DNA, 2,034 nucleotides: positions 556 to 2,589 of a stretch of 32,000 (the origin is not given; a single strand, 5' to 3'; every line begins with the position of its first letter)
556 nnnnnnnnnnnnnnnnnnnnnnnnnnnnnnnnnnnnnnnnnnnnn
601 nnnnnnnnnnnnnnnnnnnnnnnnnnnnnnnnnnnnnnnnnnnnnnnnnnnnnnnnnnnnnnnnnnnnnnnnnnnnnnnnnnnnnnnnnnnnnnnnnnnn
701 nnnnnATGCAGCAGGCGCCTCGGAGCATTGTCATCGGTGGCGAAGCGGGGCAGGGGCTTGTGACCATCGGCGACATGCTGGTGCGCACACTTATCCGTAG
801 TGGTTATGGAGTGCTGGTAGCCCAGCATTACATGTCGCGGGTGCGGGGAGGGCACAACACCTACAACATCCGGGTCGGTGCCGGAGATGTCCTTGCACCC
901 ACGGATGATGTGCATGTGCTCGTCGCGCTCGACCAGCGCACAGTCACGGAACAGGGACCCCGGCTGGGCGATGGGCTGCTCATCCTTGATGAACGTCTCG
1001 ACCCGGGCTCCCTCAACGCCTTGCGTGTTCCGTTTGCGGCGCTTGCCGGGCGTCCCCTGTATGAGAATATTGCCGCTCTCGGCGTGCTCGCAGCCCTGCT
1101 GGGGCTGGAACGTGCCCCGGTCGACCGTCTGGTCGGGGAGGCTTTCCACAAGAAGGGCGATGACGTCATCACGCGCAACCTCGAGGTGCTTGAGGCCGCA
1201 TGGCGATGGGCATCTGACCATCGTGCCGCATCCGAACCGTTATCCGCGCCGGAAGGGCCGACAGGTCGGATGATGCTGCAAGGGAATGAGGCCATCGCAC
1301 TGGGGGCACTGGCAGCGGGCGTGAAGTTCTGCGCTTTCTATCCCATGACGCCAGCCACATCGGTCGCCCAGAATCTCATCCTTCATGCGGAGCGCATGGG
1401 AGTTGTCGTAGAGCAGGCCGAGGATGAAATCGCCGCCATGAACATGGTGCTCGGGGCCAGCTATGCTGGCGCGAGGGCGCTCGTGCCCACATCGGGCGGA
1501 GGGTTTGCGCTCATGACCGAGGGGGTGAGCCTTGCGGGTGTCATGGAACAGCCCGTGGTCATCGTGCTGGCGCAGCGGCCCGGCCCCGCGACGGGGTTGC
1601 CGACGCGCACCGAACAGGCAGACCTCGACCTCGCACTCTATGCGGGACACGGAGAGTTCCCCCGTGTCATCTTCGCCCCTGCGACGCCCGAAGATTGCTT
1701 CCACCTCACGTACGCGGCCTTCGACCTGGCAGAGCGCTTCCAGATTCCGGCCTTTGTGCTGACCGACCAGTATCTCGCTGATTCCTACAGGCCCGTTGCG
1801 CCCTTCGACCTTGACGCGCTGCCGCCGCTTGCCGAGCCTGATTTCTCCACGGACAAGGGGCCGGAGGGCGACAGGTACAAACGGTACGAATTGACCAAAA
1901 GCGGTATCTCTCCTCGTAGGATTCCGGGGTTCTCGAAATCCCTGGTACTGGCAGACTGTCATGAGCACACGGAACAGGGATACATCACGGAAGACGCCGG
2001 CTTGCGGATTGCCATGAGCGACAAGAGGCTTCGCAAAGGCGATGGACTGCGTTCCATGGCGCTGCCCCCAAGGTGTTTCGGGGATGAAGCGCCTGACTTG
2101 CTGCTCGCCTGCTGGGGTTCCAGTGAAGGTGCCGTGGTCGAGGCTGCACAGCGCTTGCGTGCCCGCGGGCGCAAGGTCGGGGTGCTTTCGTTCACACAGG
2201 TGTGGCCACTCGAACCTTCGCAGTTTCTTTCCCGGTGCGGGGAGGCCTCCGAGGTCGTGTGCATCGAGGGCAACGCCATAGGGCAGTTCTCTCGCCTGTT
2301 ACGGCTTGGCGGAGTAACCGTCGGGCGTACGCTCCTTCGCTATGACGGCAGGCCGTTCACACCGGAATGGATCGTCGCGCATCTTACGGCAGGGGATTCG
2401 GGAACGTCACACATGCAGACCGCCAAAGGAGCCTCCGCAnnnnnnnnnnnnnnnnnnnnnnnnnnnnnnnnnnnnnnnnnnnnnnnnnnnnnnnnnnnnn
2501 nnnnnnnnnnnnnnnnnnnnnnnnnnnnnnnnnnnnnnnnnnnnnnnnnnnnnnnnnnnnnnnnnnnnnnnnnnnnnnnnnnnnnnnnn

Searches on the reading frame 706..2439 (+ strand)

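Call 43: search_protein_families(library=pfam, proteins=[window:706-2439:+], max_evalue=0.00001)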
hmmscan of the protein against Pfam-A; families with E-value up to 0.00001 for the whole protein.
window:706-2439:+ (578 aa): 2 families
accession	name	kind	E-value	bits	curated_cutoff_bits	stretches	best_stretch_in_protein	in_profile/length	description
PF01855.24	POR_N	-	4e-54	184.2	27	1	200-432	2-223/231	Pyruvate flavodoxin/ferredoxin oxidoreductase, thiamine diP-bdg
PF01558.24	POR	-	1.7e-25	90.6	27.4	1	14-165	1-171/173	Pyruvate ferredoxin/flavodoxin oxidoreductase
